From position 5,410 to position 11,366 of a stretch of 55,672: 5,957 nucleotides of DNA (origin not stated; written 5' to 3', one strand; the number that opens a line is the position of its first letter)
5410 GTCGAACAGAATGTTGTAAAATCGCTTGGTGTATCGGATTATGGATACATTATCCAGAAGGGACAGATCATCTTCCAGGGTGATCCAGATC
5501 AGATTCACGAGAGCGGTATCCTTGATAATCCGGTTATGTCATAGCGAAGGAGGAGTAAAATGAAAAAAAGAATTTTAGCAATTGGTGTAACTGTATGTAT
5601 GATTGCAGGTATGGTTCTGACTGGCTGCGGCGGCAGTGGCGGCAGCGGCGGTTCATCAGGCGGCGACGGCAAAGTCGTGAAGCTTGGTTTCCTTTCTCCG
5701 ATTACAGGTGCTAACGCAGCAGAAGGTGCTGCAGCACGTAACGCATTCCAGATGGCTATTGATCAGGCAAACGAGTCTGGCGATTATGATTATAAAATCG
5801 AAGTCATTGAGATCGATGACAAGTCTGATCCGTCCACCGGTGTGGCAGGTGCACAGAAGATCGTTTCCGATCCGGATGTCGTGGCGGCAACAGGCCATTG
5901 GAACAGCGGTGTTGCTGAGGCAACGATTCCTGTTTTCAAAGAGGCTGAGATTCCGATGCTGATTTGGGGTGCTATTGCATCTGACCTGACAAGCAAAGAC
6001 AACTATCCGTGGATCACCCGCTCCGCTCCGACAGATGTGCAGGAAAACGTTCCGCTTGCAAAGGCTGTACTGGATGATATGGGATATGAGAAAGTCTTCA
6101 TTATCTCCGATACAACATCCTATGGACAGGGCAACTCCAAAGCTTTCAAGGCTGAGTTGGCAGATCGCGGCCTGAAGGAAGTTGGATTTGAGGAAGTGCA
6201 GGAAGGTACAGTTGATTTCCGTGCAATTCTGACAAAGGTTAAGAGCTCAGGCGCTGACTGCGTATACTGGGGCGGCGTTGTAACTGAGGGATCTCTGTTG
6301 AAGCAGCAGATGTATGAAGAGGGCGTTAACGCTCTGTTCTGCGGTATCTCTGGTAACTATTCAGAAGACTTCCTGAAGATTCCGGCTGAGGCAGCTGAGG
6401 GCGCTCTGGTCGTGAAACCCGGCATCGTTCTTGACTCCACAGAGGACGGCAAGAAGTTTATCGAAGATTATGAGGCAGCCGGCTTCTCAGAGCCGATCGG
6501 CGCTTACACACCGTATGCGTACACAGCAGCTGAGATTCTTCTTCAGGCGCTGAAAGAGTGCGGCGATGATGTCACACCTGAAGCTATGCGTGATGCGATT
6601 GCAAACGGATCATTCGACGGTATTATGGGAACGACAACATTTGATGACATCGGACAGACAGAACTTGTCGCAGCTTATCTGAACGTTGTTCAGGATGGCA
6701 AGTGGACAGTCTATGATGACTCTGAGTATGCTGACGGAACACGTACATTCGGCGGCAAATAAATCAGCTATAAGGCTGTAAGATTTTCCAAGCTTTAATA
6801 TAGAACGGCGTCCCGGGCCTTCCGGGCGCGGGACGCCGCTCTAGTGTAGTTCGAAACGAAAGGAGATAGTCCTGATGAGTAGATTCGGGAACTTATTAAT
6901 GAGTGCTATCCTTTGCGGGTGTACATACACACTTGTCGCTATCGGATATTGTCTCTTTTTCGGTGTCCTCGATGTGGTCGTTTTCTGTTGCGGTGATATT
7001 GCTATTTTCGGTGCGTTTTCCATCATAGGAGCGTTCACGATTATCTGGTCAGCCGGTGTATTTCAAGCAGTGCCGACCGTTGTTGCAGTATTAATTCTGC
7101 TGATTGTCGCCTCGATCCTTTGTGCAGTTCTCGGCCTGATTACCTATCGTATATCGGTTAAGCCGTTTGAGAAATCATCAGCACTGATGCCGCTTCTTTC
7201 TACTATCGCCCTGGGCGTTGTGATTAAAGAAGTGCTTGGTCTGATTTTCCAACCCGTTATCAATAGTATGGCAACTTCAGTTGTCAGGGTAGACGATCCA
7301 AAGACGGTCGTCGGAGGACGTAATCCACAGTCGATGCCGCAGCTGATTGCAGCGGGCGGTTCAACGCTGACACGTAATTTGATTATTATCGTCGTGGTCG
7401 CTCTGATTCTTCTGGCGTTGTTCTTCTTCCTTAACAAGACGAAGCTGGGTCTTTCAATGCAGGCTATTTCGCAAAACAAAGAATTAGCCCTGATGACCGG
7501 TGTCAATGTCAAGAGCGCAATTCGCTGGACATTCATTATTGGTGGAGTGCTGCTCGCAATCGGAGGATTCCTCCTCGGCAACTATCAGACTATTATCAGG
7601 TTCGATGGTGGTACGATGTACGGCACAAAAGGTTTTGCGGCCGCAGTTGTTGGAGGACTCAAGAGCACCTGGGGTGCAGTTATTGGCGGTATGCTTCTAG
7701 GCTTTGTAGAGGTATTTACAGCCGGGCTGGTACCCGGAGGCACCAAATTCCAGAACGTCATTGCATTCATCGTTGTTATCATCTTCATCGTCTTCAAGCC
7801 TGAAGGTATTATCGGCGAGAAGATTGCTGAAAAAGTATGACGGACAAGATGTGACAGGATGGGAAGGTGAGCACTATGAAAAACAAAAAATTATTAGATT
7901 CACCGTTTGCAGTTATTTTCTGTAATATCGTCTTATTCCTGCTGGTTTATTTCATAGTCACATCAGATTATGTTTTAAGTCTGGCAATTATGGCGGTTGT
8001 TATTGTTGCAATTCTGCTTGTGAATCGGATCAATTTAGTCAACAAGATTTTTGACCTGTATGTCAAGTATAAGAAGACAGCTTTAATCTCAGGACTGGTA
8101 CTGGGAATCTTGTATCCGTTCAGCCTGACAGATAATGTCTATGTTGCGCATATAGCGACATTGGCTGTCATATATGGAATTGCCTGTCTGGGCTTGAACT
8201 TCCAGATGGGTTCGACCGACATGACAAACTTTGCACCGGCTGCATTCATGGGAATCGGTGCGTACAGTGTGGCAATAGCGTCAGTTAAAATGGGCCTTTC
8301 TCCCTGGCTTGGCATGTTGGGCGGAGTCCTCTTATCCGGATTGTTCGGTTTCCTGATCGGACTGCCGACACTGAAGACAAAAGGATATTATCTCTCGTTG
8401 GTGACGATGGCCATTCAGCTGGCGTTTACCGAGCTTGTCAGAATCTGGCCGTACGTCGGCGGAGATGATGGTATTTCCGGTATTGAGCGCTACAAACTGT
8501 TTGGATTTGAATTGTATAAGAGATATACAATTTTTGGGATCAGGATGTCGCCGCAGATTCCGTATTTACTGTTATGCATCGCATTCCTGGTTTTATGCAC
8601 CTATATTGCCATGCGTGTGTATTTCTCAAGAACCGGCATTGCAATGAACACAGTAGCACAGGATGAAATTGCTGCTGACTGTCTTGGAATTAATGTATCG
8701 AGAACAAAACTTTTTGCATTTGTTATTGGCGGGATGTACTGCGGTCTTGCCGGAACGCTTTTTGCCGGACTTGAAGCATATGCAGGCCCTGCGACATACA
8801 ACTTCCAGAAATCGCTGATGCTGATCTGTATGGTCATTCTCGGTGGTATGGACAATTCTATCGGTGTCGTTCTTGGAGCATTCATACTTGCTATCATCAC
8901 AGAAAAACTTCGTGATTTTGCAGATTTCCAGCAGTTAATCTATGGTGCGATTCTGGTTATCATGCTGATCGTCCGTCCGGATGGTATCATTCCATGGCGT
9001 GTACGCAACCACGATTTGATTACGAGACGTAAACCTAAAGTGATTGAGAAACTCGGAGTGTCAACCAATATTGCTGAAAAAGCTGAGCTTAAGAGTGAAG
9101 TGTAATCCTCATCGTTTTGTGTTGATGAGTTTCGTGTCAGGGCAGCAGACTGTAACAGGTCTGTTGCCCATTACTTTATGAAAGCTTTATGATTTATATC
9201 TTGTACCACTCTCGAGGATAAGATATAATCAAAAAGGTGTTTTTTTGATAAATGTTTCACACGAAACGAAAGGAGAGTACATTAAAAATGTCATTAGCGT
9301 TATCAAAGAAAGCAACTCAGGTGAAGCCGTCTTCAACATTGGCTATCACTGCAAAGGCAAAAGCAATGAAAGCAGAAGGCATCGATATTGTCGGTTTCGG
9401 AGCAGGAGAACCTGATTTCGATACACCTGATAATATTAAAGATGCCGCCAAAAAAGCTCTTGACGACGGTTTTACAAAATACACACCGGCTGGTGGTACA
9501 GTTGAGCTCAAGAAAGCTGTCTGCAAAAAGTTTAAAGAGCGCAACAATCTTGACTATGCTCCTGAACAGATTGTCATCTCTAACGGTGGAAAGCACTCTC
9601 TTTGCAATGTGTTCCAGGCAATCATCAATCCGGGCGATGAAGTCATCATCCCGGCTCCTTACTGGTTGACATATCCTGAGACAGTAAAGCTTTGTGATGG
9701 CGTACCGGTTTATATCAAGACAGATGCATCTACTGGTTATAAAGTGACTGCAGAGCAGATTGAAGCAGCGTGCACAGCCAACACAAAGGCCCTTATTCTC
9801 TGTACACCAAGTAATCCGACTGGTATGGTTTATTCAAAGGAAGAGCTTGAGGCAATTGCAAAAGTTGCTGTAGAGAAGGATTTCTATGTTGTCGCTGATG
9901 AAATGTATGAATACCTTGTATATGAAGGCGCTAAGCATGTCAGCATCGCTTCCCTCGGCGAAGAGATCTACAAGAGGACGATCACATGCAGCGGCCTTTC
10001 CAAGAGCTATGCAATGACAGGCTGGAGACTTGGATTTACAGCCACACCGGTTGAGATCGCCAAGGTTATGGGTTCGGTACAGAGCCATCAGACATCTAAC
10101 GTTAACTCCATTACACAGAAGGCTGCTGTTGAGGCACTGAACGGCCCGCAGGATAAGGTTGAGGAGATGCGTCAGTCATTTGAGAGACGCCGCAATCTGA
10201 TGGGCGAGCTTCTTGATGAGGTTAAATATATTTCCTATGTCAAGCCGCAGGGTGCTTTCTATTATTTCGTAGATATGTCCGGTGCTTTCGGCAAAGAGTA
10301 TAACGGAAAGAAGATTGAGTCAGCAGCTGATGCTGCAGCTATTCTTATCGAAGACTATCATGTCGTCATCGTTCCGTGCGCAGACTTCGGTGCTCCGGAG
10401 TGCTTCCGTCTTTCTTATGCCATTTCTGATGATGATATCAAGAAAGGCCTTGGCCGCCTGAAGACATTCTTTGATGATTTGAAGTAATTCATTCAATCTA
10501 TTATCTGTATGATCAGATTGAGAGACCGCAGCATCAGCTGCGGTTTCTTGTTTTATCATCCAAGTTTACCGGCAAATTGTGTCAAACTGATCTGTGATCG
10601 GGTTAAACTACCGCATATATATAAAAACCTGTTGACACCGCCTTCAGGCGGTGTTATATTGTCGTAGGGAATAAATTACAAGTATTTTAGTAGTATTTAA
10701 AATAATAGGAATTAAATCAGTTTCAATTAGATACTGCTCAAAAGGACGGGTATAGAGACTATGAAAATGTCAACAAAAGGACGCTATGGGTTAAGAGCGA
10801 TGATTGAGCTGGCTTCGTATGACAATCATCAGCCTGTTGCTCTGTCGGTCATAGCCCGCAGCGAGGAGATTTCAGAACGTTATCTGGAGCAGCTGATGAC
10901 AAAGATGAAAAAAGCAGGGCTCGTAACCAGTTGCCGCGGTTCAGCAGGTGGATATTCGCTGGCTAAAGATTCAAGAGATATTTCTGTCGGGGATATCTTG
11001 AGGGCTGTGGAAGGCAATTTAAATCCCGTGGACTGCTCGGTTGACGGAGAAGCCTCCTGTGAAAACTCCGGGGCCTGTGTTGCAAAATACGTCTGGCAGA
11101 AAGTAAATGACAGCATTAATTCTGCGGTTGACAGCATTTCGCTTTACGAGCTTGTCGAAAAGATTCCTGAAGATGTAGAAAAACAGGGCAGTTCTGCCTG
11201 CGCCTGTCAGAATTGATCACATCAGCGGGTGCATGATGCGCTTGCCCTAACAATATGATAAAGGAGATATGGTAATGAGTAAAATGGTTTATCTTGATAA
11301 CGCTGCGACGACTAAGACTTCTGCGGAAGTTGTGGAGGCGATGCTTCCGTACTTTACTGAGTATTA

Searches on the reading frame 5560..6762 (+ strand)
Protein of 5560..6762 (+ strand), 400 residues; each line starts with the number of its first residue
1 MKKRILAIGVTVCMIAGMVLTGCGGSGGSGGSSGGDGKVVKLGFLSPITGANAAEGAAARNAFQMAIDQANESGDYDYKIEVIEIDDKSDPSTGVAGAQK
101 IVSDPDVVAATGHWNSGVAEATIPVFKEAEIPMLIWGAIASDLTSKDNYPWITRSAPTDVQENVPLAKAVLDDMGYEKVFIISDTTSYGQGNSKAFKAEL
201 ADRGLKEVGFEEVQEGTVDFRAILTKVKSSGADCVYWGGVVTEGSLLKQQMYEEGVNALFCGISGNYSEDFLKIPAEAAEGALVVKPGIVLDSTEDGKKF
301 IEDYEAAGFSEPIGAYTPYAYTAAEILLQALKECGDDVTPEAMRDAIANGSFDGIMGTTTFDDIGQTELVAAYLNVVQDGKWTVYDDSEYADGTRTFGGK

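Call 15: search_protein_families(library=ncbifam, proteins=[window:5560-6762:+], max_evalue=1e-10)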
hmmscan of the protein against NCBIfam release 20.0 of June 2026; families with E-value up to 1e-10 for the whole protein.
window:5560-6762:+ (400 aa): 2 families
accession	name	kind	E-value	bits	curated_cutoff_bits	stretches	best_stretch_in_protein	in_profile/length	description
NF011933.0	PRK15404.1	subfamily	7.9e-46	156.8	477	1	38-366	25-349/370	high-affinity branched-chain amino acid ABC transporter substrate-binding protein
TIGR03407.1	urea_ABC_UrtA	exception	7.3e-20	71.2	492.75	1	40-388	1-351/361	urea ABC transporter substrate-binding protein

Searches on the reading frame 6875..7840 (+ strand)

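Call 15: search_protein_families(library=ncbifam, proteins=[window:6875-7840:+], max_evalue=1e-10)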
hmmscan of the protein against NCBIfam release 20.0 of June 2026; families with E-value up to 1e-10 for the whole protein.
window:6875-7840:+ (321 aa): 3 families
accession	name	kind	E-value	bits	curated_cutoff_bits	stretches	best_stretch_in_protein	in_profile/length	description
NF008011.0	PRK10740.1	equivalog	4.6e-33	115.2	379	1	8-321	12-308/308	high-affinity branched-chain amino acid ABC transporter permease LivH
TIGR03409.1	urea_trans_UrtB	equivalog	4.2e-27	95.6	250.3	1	8-316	4-289/291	urea ABC transporter permease subunit UrtB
TIGR03622.1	urea_t_UrtB_arc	equivalog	1.2e-12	47.7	374.25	1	19-314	15-278/284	urea ABC transporter, permease protein UrtB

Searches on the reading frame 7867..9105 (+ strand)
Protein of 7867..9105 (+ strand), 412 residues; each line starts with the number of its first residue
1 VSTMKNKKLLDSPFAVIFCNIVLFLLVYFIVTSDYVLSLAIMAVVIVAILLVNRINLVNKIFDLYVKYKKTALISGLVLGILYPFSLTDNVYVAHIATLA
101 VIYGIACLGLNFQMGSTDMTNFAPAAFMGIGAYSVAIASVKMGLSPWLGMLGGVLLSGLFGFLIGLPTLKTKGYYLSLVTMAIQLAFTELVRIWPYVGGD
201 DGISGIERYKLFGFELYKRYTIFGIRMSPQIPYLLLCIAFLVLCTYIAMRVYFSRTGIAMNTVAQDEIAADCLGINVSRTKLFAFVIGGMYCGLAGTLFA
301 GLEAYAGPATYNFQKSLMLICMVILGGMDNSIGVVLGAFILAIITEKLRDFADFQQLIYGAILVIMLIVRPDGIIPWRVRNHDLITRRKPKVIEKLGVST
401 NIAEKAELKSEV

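Call 15: search_protein_families(library=ncbifam, proteins=[window:7867-9105:+], max_evalue=1e-10)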
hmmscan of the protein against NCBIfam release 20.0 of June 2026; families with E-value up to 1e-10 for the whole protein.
window:7867-9105:+ (412 aa): 4 families
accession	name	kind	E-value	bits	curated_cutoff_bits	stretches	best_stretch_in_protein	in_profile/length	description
NF008450.0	PRK11301.1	subfamily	1e-52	180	366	1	57-380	77-411/418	high-affinity branched-chain amino acid ABC transporter permease LivM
TIGR03408.1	urea_trans_UrtC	equivalog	8.4e-21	75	296.2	1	145-375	87-311/313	urea ABC transporter permease subunit UrtC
TIGR03727.1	urea_t_UrtC_arc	equivalog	1.1e-20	73.9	575.55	1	78-380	37-343/369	urea ABC transporter, permease protein UrtC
TIGR03409.1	urea_trans_UrtB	equivalog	9.2e-14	51.8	250.3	1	98-380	9-291/291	urea ABC transporter permease subunit UrtB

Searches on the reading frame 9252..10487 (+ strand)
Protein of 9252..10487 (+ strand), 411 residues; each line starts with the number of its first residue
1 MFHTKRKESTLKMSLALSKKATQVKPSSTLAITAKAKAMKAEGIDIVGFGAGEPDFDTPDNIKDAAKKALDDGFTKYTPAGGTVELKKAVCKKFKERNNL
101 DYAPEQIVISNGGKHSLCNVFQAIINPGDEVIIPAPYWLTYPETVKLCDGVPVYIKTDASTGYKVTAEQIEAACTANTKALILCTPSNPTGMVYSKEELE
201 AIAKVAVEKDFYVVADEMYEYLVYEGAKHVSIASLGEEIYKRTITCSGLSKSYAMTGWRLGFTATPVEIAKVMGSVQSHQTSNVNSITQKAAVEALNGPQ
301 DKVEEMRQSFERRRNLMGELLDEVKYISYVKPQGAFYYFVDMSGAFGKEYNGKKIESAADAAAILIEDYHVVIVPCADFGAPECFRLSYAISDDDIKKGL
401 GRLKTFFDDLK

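Call 15: search_protein_families(library=ncbifam, proteins=[window:9252-10487:+], max_evalue=1e-10)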
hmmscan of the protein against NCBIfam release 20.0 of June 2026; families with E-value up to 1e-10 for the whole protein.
window:9252-10487:+ (411 aa): 61 families (the best 25 are shown)
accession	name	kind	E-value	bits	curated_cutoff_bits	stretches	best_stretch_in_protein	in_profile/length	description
NF041091.1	asp_aminotase_Arch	equivalog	2.8e-122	408.2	550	1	19-407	2-375/376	aspartate aminotransferase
NF004769.0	PRK06107.1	equivalog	2.3e-113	379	617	1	19-407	8-398/402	aspartate transaminase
NF005817.0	PRK07683.1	equivalog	4e-92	308.9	575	1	38-408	22-382/387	aminotransferase A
NF005816.0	PRK07682.1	equivalog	9.6e-92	307.6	620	1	15-410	4-386/390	aminotransferase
NF041364.1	GntC_guanitoxin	equivalog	1.6e-81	274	415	1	49-406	3-356/356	guanitoxin biosynthesis PLP-dependent (S)-gamma-hydroxy-L-arginine cyclodehydratase GntC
NF005588.0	PRK07309.1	equivalog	5.5e-80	269.2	576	1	45-409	31-388/391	pyridoxal phosphate-dependent aminotransferase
NF004975.0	PRK06348.1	equivalog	1.3e-78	264.6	549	1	31-403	16-379/384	pyridoxal phosphate-dependent aminotransferase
NF006229.0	PRK08361.1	equivalog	3.6e-77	260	624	1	34-407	27-388/391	aspartate aminotransferase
NF004770.0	PRK06108.1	subfamily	9.4e-74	248.6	422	1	13-407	9-392/396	pyridoxal phosphate-dependent aminotransferase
NF005601.0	PRK07337.1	equivalog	1.2e-69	235.3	496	1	14-407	5-392/394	pyridoxal phosphate-dependent aminotransferase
NF006514.0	PRK08960.1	equivalog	2.7e-68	230.6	554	1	16-407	4-385/388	pyridoxal phosphate-dependent aminotransferase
NF005855.0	PRK07777.1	equivalog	7.2e-67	226.4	553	1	38-380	22-356/391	pyridoxal phosphate-dependent aminotransferase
NF005744.0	PRK07568.1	subfamily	1.2e-66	225.1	389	1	16-342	2-326/398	pyridoxal phosphate-dependent aminotransferase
NF006230.0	PRK08363.1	equivalog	1.1e-65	222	534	1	18-406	5-391/398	alanine aminotransferase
NF004621.0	PRK05957.1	equivalog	8.4e-63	212.4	498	1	49-405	32-381/389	pyridoxal phosphate-dependent aminotransferase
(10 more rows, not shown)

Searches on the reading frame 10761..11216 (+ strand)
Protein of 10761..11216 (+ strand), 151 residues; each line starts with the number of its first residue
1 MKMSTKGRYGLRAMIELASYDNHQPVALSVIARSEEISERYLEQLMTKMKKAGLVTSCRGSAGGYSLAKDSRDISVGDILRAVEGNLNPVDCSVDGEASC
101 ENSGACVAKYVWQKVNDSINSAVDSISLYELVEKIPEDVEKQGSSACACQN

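Call 16: search_protein_families(library=pfam, proteins=[window:10761-11216:+], max_evalue=0.00001)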
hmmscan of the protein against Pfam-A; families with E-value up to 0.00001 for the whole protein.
window:10761-11216:+ (151 aa): 1 family
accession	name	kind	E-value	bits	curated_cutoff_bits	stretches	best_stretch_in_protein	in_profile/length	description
PF02082.26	Rrf2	-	2.3e-41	141.5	30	1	3-133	1-131/132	Iron-dependent Transcriptional regulator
